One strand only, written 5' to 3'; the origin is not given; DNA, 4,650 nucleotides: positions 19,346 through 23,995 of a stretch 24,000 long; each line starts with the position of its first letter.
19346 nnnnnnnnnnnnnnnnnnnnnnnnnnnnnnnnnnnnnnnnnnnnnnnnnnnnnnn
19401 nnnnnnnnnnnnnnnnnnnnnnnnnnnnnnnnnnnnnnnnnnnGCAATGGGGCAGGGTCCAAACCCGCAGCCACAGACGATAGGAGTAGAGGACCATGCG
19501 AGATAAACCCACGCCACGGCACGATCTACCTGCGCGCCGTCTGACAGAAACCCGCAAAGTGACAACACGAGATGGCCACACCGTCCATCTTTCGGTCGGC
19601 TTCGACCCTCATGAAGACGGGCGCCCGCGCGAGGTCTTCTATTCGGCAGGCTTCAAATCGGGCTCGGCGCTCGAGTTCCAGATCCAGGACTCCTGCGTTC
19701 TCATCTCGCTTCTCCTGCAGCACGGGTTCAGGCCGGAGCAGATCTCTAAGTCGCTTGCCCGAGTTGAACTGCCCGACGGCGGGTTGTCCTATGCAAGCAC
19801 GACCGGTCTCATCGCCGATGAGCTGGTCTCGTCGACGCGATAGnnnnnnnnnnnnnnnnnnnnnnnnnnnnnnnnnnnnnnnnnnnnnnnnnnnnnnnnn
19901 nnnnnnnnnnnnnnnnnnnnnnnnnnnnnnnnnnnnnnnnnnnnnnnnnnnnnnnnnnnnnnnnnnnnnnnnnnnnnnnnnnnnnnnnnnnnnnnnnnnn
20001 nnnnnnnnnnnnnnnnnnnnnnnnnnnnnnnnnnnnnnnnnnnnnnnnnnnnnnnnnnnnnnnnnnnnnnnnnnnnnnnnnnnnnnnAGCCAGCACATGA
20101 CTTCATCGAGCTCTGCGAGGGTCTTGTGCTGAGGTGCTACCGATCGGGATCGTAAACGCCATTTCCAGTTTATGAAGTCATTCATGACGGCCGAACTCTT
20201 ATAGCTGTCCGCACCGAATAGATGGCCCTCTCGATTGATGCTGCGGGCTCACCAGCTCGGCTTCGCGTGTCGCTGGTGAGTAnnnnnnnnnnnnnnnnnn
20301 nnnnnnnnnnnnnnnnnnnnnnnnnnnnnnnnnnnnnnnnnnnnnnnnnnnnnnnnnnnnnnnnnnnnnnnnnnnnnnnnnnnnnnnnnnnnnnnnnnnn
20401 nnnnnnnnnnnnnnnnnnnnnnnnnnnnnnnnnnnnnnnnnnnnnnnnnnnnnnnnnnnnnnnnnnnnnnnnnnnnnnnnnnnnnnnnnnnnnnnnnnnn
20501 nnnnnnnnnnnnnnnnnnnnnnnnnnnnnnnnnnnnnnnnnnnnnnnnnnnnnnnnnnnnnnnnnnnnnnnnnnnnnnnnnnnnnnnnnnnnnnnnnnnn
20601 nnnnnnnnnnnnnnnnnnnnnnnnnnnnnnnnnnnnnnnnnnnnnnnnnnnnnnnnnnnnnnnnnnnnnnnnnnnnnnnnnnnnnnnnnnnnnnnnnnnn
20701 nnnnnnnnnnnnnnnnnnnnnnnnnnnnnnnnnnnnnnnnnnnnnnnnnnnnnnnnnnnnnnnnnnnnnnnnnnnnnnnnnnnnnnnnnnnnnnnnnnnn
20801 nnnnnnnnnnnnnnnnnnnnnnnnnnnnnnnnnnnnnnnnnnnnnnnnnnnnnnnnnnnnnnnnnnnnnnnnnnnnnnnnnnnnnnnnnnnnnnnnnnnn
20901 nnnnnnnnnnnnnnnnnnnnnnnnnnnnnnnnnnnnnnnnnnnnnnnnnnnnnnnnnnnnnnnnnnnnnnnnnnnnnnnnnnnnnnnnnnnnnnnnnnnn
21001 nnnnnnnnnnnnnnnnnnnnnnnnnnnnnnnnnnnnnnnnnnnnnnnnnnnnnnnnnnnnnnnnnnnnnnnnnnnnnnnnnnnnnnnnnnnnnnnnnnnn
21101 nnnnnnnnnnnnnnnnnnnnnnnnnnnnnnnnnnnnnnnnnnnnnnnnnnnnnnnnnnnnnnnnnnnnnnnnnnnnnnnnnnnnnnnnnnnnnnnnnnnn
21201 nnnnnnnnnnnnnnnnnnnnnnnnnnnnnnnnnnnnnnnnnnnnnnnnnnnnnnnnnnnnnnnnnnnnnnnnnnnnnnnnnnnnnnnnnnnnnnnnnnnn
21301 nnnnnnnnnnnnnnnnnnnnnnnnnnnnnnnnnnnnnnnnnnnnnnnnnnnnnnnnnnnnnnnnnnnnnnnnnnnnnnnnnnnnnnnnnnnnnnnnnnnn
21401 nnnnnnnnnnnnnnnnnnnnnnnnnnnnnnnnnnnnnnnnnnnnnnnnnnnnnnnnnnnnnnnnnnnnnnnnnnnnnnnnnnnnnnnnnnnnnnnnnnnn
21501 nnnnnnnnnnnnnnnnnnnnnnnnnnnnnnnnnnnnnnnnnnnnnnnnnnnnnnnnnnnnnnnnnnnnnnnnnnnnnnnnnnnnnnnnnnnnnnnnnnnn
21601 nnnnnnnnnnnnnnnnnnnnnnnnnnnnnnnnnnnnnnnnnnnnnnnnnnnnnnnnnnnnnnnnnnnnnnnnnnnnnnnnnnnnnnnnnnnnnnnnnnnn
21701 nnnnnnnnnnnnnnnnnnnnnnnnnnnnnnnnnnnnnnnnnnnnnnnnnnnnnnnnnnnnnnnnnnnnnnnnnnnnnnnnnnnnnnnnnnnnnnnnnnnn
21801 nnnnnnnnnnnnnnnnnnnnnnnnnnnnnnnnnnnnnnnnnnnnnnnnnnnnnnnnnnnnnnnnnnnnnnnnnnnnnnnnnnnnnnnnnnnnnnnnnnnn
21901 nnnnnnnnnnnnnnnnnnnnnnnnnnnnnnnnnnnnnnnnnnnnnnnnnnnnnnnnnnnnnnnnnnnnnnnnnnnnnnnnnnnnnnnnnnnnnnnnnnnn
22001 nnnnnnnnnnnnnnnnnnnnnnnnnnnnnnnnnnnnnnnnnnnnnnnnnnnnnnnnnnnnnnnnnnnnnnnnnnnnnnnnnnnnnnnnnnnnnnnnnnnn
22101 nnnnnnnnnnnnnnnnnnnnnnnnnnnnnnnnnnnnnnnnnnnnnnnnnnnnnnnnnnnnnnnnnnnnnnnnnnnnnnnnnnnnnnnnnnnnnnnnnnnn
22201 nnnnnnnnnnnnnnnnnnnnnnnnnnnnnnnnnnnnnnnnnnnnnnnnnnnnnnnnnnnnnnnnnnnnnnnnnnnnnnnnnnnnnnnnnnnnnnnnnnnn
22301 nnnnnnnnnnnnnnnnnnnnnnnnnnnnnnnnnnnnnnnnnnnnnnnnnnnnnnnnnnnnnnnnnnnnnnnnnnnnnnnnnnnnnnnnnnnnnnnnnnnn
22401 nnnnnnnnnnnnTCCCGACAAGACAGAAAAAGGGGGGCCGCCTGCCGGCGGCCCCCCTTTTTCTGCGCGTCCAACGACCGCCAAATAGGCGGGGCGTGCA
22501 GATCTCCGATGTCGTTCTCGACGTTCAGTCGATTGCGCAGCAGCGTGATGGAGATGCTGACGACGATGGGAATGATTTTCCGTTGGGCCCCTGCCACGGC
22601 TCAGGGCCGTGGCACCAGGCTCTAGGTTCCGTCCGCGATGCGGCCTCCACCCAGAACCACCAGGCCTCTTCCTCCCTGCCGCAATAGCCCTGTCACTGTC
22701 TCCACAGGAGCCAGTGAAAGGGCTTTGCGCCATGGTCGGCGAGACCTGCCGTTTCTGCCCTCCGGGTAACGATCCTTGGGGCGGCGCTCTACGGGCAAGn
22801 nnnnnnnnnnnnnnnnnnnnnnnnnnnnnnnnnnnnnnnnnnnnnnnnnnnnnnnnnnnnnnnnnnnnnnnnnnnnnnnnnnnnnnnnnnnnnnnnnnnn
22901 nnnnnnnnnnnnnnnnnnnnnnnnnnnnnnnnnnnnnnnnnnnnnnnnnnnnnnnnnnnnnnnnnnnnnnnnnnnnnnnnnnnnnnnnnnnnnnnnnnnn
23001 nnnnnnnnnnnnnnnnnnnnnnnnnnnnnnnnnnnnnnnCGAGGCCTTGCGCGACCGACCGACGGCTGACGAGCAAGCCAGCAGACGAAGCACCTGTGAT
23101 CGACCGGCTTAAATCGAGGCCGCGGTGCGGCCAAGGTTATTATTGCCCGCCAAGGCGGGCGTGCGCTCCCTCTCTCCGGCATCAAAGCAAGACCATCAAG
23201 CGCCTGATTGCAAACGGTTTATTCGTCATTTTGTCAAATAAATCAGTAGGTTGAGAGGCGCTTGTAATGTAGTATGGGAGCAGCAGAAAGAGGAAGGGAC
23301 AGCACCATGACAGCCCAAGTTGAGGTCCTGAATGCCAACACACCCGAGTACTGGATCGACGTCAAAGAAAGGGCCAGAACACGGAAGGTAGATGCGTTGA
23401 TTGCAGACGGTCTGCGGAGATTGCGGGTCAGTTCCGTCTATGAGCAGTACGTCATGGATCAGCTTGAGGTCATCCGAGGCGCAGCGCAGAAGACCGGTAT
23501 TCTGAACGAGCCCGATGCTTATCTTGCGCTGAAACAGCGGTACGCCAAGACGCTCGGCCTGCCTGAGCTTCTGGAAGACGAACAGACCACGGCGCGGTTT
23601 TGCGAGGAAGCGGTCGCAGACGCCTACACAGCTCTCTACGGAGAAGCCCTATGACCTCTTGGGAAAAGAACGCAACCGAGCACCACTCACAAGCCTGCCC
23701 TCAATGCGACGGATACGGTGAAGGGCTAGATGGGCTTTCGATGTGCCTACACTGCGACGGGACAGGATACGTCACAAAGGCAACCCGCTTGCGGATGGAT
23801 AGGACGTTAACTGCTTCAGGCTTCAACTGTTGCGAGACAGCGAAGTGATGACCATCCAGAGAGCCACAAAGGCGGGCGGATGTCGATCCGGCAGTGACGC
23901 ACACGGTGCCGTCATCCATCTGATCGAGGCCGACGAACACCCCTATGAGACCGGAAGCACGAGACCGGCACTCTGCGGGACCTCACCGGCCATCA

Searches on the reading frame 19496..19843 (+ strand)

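Call 9: search_protein_families(library=pfam, proteins=[window:19496-19843:+], max_evalue=0.01)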
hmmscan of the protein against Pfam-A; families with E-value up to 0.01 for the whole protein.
window:19496-19843:+ (115 aa): 1 family
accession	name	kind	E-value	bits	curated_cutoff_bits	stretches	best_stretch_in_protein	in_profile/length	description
PF12637.14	TSCPD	-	1.2e-07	32.4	22.8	1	22-92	7-69/88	TSCPD domain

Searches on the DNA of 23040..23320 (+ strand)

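Call 11: search_dna_similar(query=window:23040-23320:+, collection=plasmids, mode=distant, max_rows=40)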
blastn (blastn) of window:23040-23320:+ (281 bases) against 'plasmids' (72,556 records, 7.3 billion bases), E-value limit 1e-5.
Records with a match: 7; places in all: 18; records where one place covers at least 80% of the query: 0.
Best place of each record, by identity: 60-80% 7.
By first word of the organism name: Phaeobacter 4; Leisingera 3.
By predicted mobility (MOB-suite, as given by PLSDB): mobilizable 7.
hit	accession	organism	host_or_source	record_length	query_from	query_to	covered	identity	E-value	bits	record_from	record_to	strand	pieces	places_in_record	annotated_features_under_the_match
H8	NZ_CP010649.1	Phaeobacter piscinae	cell culture,fish aquaculture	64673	4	189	66%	70.2%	5e-10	73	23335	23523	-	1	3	none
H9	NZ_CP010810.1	Phaeobacter piscinae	cell culture,cleaning system aquaculture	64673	4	189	66%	70.2%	5e-10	73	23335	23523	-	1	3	none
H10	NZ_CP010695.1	Phaeobacter piscinae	cell culture,fish aquaculture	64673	4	189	66%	70.2%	5e-10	73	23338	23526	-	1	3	none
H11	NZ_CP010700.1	Phaeobacter inhibens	cell culture,cleaning system aquaculture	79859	4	189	66%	70.2%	5e-10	73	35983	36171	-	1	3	none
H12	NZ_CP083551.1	Leisingera sp. M658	-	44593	10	152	51%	73.5%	7e-8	65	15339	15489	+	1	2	none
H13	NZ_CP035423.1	Leisingera sp. NJS204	cell culture,Marine Biofilm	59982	10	152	51%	72.9%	2e-9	70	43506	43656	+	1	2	none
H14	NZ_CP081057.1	Leisingera aquaemixtae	-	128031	10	152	51%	72.3%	7e-8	65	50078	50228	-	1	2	none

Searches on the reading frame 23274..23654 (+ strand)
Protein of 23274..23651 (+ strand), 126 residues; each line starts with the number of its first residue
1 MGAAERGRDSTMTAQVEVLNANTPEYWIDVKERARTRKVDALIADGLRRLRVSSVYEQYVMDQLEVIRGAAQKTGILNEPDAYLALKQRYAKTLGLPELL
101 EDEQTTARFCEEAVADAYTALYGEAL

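Call 9: search_protein_families(library=pfam, proteins=[window:23307-23654:+], max_evalue=0.01)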
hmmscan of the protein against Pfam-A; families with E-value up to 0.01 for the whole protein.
window:23307-23654:+ (115 aa): 0 families

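Call 55: search_dna_similar(query=window:23307-23654:+, collection=plasmids, mode=protein, max_rows=12)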
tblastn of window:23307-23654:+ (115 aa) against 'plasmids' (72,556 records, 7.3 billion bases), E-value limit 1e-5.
Records with a match: 1; places in all: 2; records where one place covers at least 80% of the query: 1.
Best place of each record, by identity: <60% 1.
By first word of the organism name: Roseibium 1.
By predicted mobility (MOB-suite, as given by PLSDB): non-mobilizable 1.
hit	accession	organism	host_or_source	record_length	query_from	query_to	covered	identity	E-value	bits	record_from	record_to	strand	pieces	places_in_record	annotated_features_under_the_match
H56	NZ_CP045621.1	Roseibium aggregatum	-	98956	2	112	97%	26.1%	5e-7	53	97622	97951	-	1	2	hypothetical protein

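Call 75: find_encoding_contigs(protein=window:23307-23651:+, flank=10000, max_places=6)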
Protein seq(115 aa) (115 aa): no gene with exactly this product is on record in the collection.

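Call 76: find_encoding_contigs(protein=window:23274-23651:+, flank=10000, max_places=6)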
Protein window:23274-23651:+ (126 aa): no gene with exactly this product is on record in the collection.

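Call 100: search_protein_families(library=ncbifam, proteins=[window:23307-23651:+], max_evalue=0.01)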
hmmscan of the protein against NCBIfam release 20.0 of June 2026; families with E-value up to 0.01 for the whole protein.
window:23307-23651:+ (115 aa): 0 families

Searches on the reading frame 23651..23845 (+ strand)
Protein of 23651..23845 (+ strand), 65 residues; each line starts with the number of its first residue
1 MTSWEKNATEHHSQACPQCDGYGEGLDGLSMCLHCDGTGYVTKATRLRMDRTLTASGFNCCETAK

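Call 77: find_encoding_contigs(protein=window:23651-23845:+, flank=10000, max_places=6)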
Protein window:23651-23845:+ (65 aa): no gene with exactly this product is on record in the collection.

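Call 100: search_protein_families(library=ncbifam, proteins=[window:23651-23845:+], max_evalue=0.01)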
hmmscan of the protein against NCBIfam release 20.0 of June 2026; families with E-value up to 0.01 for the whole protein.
window:23651-23845:+ (65 aa): 5 families
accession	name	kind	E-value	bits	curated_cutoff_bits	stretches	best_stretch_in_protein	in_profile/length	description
NF058604.1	RtpA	equivalog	2.7e-05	24.2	65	1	14-42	10-36/50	anti-TRAP protein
TIGR02349.1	DnaJ_bact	equivalog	0.00029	20.3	377.2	1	5-48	135-179/354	molecular chaperone DnaJ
TIGR02642.1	phage_xxxx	hypoth_equivalog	0.00045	20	101.4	1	10-46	178-214/267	TIGR02642 family protein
NF008035.0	PRK10767.1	subfamily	0.00098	18.2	338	1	13-49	180-214/374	molecular chaperone DnaJ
NF010874.0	PRK14281.1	equivalog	0.0082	15.3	619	1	9-53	159-203/397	chaperone protein DnaJ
